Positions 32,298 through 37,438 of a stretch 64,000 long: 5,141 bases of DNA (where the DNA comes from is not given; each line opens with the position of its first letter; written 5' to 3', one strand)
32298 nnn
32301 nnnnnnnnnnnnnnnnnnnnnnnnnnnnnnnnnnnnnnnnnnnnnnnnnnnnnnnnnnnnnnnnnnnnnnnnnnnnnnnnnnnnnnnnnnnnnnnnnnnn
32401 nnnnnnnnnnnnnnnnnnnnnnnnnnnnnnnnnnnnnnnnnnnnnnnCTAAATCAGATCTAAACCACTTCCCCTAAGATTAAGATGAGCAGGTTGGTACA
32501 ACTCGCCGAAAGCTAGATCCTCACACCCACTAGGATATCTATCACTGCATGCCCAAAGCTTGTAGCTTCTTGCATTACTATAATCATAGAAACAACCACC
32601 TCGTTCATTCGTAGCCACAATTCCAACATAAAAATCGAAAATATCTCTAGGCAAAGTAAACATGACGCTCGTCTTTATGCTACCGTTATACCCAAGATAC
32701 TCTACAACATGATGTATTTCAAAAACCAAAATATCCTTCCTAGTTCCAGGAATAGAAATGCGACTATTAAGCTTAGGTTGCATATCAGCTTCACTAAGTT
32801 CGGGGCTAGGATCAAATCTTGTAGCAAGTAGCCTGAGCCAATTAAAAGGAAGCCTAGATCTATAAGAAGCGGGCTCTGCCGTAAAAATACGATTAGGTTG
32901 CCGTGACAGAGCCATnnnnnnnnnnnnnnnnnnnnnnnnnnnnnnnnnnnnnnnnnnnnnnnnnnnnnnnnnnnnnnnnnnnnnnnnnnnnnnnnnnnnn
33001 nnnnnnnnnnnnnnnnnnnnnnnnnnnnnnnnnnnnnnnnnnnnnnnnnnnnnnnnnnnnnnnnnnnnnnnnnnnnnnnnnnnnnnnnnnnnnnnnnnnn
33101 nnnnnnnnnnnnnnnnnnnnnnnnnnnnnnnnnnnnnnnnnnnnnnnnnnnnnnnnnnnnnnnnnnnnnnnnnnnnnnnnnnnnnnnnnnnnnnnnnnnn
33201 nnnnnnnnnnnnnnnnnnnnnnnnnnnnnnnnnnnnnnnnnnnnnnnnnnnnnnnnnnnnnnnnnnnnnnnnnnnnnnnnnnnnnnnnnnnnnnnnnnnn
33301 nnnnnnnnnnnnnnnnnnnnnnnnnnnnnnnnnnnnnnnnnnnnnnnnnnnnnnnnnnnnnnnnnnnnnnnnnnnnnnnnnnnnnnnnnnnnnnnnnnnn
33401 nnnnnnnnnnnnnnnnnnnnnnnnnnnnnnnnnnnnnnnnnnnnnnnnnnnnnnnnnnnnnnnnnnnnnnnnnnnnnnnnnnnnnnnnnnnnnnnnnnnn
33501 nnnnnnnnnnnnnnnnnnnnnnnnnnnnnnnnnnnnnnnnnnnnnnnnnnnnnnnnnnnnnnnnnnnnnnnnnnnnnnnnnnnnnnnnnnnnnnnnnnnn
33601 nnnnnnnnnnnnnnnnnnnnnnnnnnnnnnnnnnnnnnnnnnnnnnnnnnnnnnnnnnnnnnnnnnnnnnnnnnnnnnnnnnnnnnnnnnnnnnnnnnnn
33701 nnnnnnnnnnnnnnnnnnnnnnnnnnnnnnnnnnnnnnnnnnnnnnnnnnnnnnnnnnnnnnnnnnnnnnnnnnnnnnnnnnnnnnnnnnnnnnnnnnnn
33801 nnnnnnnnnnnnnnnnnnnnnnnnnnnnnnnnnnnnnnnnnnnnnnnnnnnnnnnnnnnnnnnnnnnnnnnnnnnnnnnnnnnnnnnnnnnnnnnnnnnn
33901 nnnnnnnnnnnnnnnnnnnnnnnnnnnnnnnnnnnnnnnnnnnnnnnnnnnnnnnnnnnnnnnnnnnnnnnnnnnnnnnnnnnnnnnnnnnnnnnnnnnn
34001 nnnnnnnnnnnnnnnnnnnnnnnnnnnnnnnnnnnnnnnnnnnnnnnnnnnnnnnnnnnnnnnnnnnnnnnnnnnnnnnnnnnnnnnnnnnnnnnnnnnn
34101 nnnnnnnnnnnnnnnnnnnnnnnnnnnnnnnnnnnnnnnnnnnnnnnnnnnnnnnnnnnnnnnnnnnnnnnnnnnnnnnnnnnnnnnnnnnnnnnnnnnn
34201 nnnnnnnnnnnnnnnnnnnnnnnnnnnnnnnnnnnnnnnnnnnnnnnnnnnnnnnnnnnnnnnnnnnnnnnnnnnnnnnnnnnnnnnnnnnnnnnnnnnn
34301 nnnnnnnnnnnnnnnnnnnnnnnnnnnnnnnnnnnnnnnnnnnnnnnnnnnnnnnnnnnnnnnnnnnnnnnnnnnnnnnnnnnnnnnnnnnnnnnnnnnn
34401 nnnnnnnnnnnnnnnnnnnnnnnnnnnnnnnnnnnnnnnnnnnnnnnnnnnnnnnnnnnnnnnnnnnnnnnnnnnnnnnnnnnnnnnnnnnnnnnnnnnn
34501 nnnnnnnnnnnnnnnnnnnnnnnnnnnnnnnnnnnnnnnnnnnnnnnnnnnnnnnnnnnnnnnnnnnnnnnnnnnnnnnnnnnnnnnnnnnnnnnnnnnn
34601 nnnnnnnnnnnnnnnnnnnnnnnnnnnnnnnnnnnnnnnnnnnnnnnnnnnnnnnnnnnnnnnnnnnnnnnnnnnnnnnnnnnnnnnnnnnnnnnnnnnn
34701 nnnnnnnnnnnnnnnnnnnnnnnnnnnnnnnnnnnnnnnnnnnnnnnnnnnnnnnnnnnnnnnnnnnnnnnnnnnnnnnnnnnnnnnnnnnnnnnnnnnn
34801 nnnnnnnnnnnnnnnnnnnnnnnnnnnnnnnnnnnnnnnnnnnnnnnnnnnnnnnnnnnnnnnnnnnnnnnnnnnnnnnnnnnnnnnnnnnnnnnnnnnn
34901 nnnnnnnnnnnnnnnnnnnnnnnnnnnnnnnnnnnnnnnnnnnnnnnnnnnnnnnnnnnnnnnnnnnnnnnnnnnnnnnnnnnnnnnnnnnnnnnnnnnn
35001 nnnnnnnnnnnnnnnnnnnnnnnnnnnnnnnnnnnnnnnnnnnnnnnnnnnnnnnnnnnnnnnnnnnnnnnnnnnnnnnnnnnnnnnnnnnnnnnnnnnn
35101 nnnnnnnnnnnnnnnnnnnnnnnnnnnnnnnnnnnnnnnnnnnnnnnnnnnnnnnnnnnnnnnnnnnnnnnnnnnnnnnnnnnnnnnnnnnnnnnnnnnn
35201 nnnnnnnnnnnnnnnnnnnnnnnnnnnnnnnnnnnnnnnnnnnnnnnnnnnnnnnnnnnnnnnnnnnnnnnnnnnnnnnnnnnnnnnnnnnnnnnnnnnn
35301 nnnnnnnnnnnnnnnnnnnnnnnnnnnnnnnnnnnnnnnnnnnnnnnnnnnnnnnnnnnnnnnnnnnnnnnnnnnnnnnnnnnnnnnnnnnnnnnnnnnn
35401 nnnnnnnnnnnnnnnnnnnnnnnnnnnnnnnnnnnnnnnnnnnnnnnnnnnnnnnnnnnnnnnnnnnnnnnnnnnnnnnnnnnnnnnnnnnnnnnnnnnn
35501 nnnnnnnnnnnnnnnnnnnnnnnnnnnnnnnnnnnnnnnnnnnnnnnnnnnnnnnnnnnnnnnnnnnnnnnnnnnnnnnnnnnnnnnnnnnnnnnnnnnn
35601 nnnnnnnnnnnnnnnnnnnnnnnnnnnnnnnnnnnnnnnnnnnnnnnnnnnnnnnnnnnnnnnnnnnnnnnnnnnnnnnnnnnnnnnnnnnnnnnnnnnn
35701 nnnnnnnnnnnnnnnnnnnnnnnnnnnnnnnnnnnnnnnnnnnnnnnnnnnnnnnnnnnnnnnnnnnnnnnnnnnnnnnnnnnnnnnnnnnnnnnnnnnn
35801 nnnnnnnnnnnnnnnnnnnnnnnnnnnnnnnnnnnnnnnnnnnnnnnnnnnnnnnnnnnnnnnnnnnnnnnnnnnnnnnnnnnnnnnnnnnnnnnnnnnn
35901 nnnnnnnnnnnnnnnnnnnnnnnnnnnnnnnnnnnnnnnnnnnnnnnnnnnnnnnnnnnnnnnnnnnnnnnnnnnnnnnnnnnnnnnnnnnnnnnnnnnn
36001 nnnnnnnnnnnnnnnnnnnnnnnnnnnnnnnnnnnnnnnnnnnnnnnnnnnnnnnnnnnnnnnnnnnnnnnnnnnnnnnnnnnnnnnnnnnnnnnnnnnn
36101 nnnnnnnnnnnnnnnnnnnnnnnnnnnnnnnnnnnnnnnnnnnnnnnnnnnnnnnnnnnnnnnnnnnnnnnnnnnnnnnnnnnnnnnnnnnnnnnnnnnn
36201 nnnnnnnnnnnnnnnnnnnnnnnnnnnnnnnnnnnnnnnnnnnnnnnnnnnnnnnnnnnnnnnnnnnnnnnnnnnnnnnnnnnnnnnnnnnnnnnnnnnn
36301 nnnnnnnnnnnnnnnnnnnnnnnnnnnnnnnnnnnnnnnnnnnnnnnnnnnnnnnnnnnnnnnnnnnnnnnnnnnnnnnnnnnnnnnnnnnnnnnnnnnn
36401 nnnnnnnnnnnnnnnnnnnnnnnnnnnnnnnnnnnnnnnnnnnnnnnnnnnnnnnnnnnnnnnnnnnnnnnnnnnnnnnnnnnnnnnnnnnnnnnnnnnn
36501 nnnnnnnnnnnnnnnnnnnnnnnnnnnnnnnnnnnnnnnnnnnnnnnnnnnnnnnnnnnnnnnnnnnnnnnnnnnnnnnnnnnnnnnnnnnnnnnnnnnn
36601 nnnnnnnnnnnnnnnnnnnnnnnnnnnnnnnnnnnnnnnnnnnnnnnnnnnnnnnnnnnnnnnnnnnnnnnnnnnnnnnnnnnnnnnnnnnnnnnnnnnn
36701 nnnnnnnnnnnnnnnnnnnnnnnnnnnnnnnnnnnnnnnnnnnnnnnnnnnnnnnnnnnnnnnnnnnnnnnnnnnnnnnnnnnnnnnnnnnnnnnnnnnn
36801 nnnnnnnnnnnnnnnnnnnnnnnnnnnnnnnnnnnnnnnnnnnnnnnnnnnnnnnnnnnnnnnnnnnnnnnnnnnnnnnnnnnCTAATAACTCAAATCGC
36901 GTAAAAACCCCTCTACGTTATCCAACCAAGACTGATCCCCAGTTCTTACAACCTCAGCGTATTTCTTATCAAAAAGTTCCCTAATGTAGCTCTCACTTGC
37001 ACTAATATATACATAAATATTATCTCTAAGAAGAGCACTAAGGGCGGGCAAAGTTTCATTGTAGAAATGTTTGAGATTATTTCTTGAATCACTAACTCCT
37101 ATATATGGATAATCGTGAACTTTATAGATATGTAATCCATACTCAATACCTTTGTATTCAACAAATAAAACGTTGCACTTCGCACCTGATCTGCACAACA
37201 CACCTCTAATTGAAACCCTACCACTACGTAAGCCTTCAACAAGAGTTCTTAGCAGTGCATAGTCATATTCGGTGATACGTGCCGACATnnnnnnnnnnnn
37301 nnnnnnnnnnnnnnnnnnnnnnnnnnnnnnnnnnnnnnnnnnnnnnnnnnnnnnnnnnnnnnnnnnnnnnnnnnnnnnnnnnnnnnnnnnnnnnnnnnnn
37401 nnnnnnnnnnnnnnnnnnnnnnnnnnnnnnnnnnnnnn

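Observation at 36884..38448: Island 1: three consecutive, individually terminated ORFan genes inserted between gyrA and rnhB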

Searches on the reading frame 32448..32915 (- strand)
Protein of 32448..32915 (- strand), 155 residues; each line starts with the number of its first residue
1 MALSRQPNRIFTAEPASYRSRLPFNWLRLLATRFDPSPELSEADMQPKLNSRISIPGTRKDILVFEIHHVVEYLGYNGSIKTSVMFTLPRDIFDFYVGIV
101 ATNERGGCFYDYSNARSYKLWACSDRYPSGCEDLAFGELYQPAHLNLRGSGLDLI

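Call 5: search_protein_families(library=pfam, proteins=[window:32448-32915:-], max_evalue=1)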
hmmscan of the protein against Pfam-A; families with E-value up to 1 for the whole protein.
window:32448-32915:- (155 aa): 0 families

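Call 29: search_protein_families(library=ncbifam, proteins=[window:32448-32915:-], max_evalue=1)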
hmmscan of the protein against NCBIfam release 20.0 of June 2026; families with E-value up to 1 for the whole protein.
window:32448-32915:- (155 aa): 0 families

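Call 82: list_cluster_members(proteins=[P0001, P0002, P0004, window:32448-32915:-])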
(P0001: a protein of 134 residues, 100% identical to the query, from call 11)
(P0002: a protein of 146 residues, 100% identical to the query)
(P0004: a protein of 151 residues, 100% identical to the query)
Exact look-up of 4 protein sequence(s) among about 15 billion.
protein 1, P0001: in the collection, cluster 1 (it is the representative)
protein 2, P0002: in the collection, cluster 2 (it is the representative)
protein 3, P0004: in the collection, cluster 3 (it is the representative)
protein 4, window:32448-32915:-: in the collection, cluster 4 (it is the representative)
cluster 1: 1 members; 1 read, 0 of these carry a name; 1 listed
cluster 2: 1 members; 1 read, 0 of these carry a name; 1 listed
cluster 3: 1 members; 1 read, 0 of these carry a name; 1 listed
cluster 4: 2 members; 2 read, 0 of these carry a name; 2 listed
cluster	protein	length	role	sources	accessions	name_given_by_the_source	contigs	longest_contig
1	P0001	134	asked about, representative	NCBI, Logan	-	-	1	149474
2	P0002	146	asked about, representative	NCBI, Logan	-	-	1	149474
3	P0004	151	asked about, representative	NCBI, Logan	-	-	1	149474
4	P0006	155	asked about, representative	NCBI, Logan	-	-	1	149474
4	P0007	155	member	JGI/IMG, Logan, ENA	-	-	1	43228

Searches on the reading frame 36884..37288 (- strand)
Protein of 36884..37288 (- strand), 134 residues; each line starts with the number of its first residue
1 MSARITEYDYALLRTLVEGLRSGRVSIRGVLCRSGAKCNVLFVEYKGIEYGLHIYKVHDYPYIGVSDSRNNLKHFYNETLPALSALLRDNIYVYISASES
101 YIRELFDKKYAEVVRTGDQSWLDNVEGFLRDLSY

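Call 5: search_protein_families(library=pfam, proteins=[window:36884-37288:-], max_evalue=1)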
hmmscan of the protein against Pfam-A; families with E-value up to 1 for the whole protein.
window:36884-37288:- (134 aa): 0 families

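Call 9: search_protein_families(library=phrogs, proteins=[window:36884-37288:-], max_evalue=1)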
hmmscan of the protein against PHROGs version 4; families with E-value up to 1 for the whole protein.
window:36884-37288:- (134 aa): 0 families

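Call 10: search_protein_families(library=padloc, proteins=[window:36884-37288:-], max_evalue=1)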
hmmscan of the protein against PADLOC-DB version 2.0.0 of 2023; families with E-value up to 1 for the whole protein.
window:36884-37288:- (134 aa): 0 families

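Call 11: find_homologous_proteins(query=window:36884-37288:-, max_evalue=0.01)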
Query window:36884-37288:- (134 aa): 1 proteins with E <= 0.01 among 16 candidates.
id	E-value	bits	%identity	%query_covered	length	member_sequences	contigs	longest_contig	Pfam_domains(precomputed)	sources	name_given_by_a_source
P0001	3.2e-83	294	100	100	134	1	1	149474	-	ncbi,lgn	-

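Call 26: search_solved_structures(query=A1, max_evalue=10)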
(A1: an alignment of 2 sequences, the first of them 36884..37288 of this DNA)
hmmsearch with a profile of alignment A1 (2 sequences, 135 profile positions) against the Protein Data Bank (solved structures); distinct sequences matched with E-value up to 10: 1.
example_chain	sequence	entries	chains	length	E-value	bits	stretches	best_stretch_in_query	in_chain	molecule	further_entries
2xq1_A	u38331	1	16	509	1.5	12.2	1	79-118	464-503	PEROXISOMAL CATALASE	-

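Call 29: search_protein_families(library=ncbifam, proteins=[window:36884-37288:-], max_evalue=1)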
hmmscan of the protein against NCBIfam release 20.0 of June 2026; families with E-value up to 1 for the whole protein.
window:36884-37288:- (134 aa): 0 families

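Call 53: find_related_loci(query=A1, collection=viral_contigs, flank=5000)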
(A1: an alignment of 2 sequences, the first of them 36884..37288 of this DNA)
Query A1 (134 aa) in viral_contigs; peptide patterns used: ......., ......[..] (x = any residue, [..] = any of these).
84 stretches matched a pattern, but none encodes a relative of the query by tblastn (E <= 1e-3).

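Call 56: search_dna_similar(query=window:36884-37288:-, collection=phages, mode=protein, max_evalue=1, max_rows=8)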
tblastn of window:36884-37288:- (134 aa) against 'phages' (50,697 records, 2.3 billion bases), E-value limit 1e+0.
Records with a match: 1; places in all: 1; records where one place covers at least 80% of the query: 0.
Best place of each record, by identity: <60% 1.
By first word of the organism name: Klebsiella 1.
By host as written in the record: Klebsiella pneumoniae 1.
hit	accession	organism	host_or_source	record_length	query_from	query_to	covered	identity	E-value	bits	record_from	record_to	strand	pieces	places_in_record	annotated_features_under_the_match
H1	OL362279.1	Klebsiella phage 6995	Klebsiella pneumoniae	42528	2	82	60%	26.8%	6e-1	35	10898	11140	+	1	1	DNA-directed DNA polymerase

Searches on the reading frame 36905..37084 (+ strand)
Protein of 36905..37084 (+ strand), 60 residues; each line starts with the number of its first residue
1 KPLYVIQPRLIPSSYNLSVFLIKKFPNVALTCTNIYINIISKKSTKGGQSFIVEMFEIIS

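Call 92: search_protein_families(library=pfam, proteins=[window:36905-37084:+], max_evalue=1)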
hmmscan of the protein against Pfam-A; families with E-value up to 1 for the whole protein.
window:36905-37084:+ (60 aa): 0 families
